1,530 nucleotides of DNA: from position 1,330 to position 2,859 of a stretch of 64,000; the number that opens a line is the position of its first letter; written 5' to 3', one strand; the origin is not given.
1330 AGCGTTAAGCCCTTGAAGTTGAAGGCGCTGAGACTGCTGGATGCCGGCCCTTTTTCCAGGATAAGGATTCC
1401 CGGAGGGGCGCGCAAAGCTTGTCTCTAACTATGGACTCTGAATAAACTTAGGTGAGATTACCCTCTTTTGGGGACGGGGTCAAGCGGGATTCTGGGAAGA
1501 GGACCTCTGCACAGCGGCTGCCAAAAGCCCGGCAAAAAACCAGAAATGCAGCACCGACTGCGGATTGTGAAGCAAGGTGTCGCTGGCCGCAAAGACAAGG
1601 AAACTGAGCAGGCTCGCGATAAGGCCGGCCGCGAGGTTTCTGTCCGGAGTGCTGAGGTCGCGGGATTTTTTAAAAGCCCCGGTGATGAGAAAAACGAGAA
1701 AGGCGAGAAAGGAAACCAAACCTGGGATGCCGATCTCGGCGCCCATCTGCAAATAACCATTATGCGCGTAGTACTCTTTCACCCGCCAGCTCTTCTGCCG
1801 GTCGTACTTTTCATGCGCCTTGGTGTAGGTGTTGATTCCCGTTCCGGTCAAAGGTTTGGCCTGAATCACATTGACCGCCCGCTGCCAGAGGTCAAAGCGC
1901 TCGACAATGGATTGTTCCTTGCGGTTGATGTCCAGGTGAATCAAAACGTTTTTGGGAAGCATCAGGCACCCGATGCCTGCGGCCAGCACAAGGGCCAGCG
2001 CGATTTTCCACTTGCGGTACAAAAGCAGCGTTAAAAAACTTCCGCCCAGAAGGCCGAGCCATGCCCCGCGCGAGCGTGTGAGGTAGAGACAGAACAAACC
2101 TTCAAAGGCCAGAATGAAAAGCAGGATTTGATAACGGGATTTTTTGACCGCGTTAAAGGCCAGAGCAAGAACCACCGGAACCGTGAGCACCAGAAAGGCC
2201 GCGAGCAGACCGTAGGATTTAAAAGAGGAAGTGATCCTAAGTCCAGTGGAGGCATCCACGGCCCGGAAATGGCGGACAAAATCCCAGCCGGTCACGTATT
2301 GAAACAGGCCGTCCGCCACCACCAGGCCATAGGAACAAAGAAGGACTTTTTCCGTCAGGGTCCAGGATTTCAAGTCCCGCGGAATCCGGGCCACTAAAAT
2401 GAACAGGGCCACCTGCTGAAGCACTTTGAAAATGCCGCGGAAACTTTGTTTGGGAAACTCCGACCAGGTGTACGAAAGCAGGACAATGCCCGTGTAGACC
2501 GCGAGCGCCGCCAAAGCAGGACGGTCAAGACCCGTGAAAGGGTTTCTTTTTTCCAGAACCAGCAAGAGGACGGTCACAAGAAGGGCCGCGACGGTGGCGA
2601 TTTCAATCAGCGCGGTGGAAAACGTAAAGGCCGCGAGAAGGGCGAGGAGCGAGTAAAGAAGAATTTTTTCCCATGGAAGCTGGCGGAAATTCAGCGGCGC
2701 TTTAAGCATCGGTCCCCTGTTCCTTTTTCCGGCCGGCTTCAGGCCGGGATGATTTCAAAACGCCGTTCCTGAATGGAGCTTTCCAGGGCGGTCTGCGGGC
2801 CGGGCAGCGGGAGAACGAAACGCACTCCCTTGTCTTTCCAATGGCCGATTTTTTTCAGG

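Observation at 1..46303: Glycan supercluster of about 46 kb on one strand, running from lptD to the left window edge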

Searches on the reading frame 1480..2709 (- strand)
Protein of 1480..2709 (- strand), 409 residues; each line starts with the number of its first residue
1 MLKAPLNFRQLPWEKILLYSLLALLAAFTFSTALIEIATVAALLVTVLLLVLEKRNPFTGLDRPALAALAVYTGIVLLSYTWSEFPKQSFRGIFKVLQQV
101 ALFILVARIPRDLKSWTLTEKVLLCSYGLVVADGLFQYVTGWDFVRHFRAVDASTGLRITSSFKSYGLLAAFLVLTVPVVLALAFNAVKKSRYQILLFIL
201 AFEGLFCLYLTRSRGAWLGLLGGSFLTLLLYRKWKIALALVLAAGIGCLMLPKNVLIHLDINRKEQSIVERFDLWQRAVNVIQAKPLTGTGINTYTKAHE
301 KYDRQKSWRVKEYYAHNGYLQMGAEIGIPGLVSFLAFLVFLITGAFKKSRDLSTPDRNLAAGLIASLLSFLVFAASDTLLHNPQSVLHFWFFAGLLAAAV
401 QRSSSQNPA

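Call 3: search_protein_families(library=pfam, proteins=[window:1480-2709:-], max_evalue=0.001)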
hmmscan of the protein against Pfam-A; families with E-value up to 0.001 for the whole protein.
window:1480-2709:- (409 aa): 1 family
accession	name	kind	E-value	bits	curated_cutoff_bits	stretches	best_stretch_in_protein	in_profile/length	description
PF04932.20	Wzy_C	-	1e-27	97.2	31.7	1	204-335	6-149/149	O-Antigen ligase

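Call 34: search_protein_families(library=ncbifam, proteins=[window:1480-2709:-], max_evalue=0.00001)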
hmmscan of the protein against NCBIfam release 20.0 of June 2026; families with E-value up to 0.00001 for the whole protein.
window:1480-2709:- (409 aa): 3 families
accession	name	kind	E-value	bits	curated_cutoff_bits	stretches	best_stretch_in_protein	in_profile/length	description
TIGR00947.1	2A73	equivalog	8.7e-26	90.9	366.4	1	14-401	21-424/425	IctB family putative bicarbonate transporter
TIGR03097.1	PEP_O_lig_1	hypoth_equivalog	9.3e-19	67.6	188.1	1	11-381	19-386/408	putative O-glycosylation ligase, exosortase A system-associated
NF012031.0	PRK15487.1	equivalog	1.8e-10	40.5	277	1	19-370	25-376/404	O-antigen ligase RfaL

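Call 37: find_homologous_proteins(query=window:1480-2709:-, max_evalue=1e-10)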
Query window:1480-2709:- (409 aa): 179 proteins with E <= 1e-10 among 8000 candidates; the best 120 are listed.
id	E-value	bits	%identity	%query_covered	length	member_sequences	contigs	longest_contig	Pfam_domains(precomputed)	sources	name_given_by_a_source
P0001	1.4e-261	885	100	100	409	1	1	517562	PF04932.21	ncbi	-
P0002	6.6e-145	501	60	97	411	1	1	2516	PF04932.21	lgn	-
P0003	4.5e-144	499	60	97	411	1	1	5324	PF04932.21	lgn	-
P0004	6.9e-144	498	60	97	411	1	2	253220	PF04932.21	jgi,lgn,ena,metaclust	metaclust:\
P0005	8.2e-142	491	60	97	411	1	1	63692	PF04932.21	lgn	-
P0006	3.9e-139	482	59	96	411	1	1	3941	PF04932.21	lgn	-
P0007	5.0e-138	479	58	98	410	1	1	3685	PF04932.21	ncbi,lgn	-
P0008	7.0e-138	478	57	97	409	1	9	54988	PF04932.21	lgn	-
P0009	5.2e-137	475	58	99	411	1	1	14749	PF04932.21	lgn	-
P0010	7.3e-123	429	53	95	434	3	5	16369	PF04932.21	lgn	-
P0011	7.9e-122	425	77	64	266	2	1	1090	-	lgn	-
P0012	2.5e-101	358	49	94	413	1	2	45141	PF04932.21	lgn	-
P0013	2.5e-98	348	46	98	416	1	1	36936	PF04932.21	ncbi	-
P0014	1.2e-95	339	46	95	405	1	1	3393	PF04932.21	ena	-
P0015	1.9e-94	335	46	92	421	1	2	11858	PF04932.21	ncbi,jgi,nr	ncbi:MAG TPA: O-antigen ligase family protein [Verrucomicrobiae bacterium]|jgi:O-antigen ligase|nr:O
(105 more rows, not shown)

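Call 38: find_encoding_contigs(protein=P0001, flank=10000, max_places=3)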
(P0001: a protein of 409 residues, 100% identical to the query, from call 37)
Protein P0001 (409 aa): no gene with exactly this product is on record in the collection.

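Call 39: find_encoding_contigs(protein=P0004, flank=10000, max_places=3)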
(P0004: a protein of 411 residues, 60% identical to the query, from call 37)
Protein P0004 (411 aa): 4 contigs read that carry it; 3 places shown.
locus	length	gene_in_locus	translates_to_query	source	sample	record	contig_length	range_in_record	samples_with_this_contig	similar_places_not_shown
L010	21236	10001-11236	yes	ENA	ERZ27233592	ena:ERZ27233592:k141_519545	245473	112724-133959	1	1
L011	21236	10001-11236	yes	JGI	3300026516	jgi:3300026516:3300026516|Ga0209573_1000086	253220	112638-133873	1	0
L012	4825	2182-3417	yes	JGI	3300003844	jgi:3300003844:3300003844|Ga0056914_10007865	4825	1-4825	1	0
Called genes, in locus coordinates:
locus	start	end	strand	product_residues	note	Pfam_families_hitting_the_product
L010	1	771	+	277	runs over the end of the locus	PF01066:CDP-OH_P_transf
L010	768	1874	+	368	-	PF00657:Lipase_GDSL (faint), PF13472:Lipase_GDSL_2 (faint)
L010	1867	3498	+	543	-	PF09852:DUF2079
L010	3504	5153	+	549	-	PF09852:DUF2079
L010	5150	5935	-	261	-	PF00535:Glycos_transf_2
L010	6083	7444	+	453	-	PF01073:3Beta_HSD, PF01370:Epimerase, PF02719:Polysacc_synt_2 (faint), PF16363:GDP_Man_Dehyd, PF07993:NAD_binding_4 (weak)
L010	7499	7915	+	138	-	PF14667:Polysacc_synt_C (weak), PF00190:Cupin_1 (weak), PF05523:FdtA (weak), PF07883:Cupin_2 (weak)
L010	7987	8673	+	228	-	PF00106:adh_short, PF13561:adh_short_C2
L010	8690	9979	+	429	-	PF08421:Methyltransf_13, PF13489:Methyltransf_23, PF08242:Methyltransf_12, PF08484:Methyltransf_14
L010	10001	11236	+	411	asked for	PF04932:Wzy_C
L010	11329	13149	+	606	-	PF02543:Carbam_trans_N, PF16861:Carbam_trans_C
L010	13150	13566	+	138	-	PF19588:SxtJ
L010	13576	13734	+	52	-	PF19451:DUF5989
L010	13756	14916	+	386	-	PF01075:Glyco_transf_9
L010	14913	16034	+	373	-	PF13439:Glyco_transf_4, PF13579:Glyco_trans_4_4 (faint), PF20706:GT4-conflict, PF00534:Glycos_transf_1, PF13692:Glyco_trans_1_4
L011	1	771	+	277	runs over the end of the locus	PF01066:CDP-OH_P_transf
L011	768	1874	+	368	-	PF00657:Lipase_GDSL (faint), PF13472:Lipase_GDSL_2 (faint)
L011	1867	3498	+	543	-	PF09852:DUF2079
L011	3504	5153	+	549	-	PF09852:DUF2079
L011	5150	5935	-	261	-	PF00535:Glycos_transf_2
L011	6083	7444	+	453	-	PF01073:3Beta_HSD, PF01370:Epimerase, PF02719:Polysacc_synt_2 (faint), PF16363:GDP_Man_Dehyd, PF07993:NAD_binding_4 (weak)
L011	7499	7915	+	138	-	PF14667:Polysacc_synt_C (weak), PF00190:Cupin_1 (weak), PF05523:FdtA (weak), PF07883:Cupin_2 (weak)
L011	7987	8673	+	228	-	PF00106:adh_short, PF13561:adh_short_C2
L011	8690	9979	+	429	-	PF08421:Methyltransf_13, PF13489:Methyltransf_23, PF08242:Methyltransf_12, PF08484:Methyltransf_14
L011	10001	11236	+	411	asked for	PF04932:Wzy_C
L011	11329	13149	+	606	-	PF02543:Carbam_trans_N, PF16861:Carbam_trans_C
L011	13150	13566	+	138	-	PF19588:SxtJ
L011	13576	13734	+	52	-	PF19451:DUF5989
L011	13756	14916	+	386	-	PF01075:Glyco_transf_9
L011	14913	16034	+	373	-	PF13439:Glyco_transf_4, PF13579:Glyco_trans_4_4 (faint), PF20706:GT4-conflict, PF00534:Glycos_transf_1, PF13692:Glyco_trans_1_4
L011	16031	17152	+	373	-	PF13439:Glyco_transf_4 (weak), PF00534:Glycos_transf_1, PF13692:Glyco_trans_1_4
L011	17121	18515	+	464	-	PF13727:CoA_binding_3, PF02397:Bac_transf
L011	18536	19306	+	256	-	PF00535:Glycos_transf_2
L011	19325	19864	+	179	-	PF08645:PNK3P, PF00702:Hydrolase, PF13419:HAD_2 (weak), PF13242:Hydrolase_like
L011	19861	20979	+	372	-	PF06925:MGDG_synth, PF04101:Glyco_tran_28_C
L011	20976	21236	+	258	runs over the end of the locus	PF03167:UDG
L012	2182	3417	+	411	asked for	PF04932:Wzy_C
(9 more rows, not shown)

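Call 78: predict_structure(alignment_id=A3)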
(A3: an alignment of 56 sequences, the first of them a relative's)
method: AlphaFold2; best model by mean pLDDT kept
length: 409 residues; sequences in the alignment: 56
mean_pLDDT: 93.9   pTM: 0.93
mean pLDDT of the five models: 93.9, 93.2, 93.2, 93.1, 93.0
residues with pLDDT >= 90: 347; 70-90: 52; 50-70: 9; < 50: 1
segments of 3 or more residues with pLDDT < 50: none
pLDDT, mean of each block of 10 residues (from residue 1): 83 95 97 96 95 92 98 98 97 97 94 90 98 98 97 93 96 98 97 98 98 96 98 97 96 83 75 93 97 94 87 86 97 98 97 96 98 95 96 97 64
secondary structure, 60 per line:
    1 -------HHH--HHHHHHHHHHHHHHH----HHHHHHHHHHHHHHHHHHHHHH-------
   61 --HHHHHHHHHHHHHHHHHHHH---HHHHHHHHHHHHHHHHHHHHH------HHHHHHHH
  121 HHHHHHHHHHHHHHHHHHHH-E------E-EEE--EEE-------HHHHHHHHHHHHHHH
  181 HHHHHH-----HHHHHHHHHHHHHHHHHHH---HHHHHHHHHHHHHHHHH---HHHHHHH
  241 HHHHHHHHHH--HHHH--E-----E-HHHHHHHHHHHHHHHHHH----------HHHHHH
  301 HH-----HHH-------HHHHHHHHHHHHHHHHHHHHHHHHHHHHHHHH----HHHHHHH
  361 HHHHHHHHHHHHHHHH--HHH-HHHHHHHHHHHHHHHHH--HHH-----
elements in order: H13-27 H32-53 H63-82 H86-106 H113-140 E151-153 E156-158 H166-186 H192-210 H214-230 H234-250 H253-256 H267-284 H295-302 H318-349 H354-376 H383-399

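Call 81: fold_search(model_id=the predicted structure, library=pdb)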
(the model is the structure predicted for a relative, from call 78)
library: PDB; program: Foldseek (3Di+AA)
matches with E <= 10: 183; with E <= 0.001: 3
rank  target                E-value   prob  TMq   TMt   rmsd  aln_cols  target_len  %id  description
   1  7tpg_B                3.5e-08  1.00  0.69  0.70   5.2       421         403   16  Single-Particle Cryo-EM Structure of the WaaL O-antigen ligase in its ligand bound state (released 2022-04-06)
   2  8p1u_A                2.5e-04  1.00  0.45  0.49   7.7       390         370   16  Structure of divisome complex FtsWIQLB (released 2024-05-22)
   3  8tj3_B                8.9e-04  1.00  0.48  0.55   6.8       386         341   16  Structural basis of peptidoglycan synthesis by E. coli RodA-PBP2 complex (released 2023-08-30)
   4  8bh1_A                1.2e-03  1.00  0.45  0.51   7.9       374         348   16  Core divisome complex FtsWIQBL from Pseudomonas aeruginosa (released 2023-04-19)
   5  9p4x                  1.5e-01  0.14  0.14  0.14  22.7       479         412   11  Human EAAT3 with compound 3e and cholesterol bound at inward facing state (released 2025-07-30)
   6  6x2l_A                3.5e-01  0.14  0.15  0.15  18.0       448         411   12  hEAAT3-IFS-Na (released 2021-03-17)
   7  7oy2_C                4.2e-01  0.10  0.15  0.14  24.2       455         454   12  High resolution structure of cytochrome bd-II oxidase from E. coli (released 2021-12-15)
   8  8zxk_B                5.7e-01  0.05  0.10  0.09  22.0       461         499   13  Cryo-EM structure of trimethylamine transporter TmaT binding with TMA (released 2024-11-06)
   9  7nkz_A                6.4e-01  0.08  0.13  0.12  22.9       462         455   11  Cryo-EM structure of the cytochrome bd oxidase from M. tuberculosis at 2.5 A resolution (released 2021-09-22)
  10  5d6k                  6.7e-01  0.06  0.13  0.12  23.1       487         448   10  PepT - CIM (released 2016-08-17)
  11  5oxk                  6.9e-01  0.08  0.14  0.13  21.5       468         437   11  PepTSt in complex with dipeptide Ala-Gln (released 2018-02-21)
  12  5ywd                  7.2e-01  0.08  0.12  0.06  25.9       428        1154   12  Structure of pancreatic ATP-sensitive potassium channel bound with Mg-ADP (focused refinement of SUR1 ABC transporter mo (released 2018-05-02)
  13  7ug0                  7.5e-01  0.06  0.12  0.12  23.9       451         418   15  TBOA-bound GltPh RSMR mutant in IFS state (released 2023-03-29)
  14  8zxk_A                7.9e-01  0.04  0.10  0.09  21.6       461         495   15  Cryo-EM structure of trimethylamine transporter TmaT binding with TMA (released 2024-11-06)
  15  7ahk                  8.2e-01  0.04  0.09  0.09  23.7       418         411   12  Crystal structure of the outward-facing state of the substrate-free Na+-only bound glutamate transporter homolog GltPh (released 2020-11-18)
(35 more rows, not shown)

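Call 89: find_encoding_contigs(protein=P0008, flank=10000, max_places=1)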
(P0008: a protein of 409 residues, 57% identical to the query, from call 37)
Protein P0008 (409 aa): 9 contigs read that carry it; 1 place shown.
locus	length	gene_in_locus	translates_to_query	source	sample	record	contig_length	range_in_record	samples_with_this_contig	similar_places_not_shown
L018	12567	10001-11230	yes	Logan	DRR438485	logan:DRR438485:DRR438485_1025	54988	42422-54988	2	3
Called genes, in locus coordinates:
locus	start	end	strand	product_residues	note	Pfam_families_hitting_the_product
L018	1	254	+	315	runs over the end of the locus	PF00535:Glycos_transf_2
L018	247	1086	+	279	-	PF01209:Ubie_methyltran, PF03848:TehB (weak), PF13489:Methyltransf_23, PF13847:Methyltransf_31, PF08241:Methyltransf_11, PF08242:Methyltransf_12, PF13649:Methyltransf_25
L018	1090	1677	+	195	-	PF13489:Methyltransf_23, PF02353:CMAS (weak), PF13847:Methyltransf_31, PF08241:Methyltransf_11, PF08242:Methyltransf_12, PF13649:Methyltransf_25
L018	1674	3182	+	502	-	PF13231:PMT_2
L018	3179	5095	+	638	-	PF13231:PMT_2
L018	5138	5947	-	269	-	PF13641:Glyco_tranf_2_3 (faint), PF00535:Glycos_transf_2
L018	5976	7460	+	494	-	PF01073:3Beta_HSD, PF01370:Epimerase, PF02719:Polysacc_synt_2 (faint), PF16363:GDP_Man_Dehyd, PF07993:NAD_binding_4 (weak)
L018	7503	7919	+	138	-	PF14667:Polysacc_synt_C (weak), PF00190:Cupin_1 (weak), PF07883:Cupin_2 (weak)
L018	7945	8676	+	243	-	PF00106:adh_short, PF08659:KR, PF13561:adh_short_C2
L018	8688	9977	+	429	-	PF08421:Methyltransf_13, PF13489:Methyltransf_23, PF08241:Methyltransf_11 (weak), PF08242:Methyltransf_12, PF08484:Methyltransf_14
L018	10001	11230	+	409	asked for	PF04932:Wzy_C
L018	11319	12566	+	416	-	?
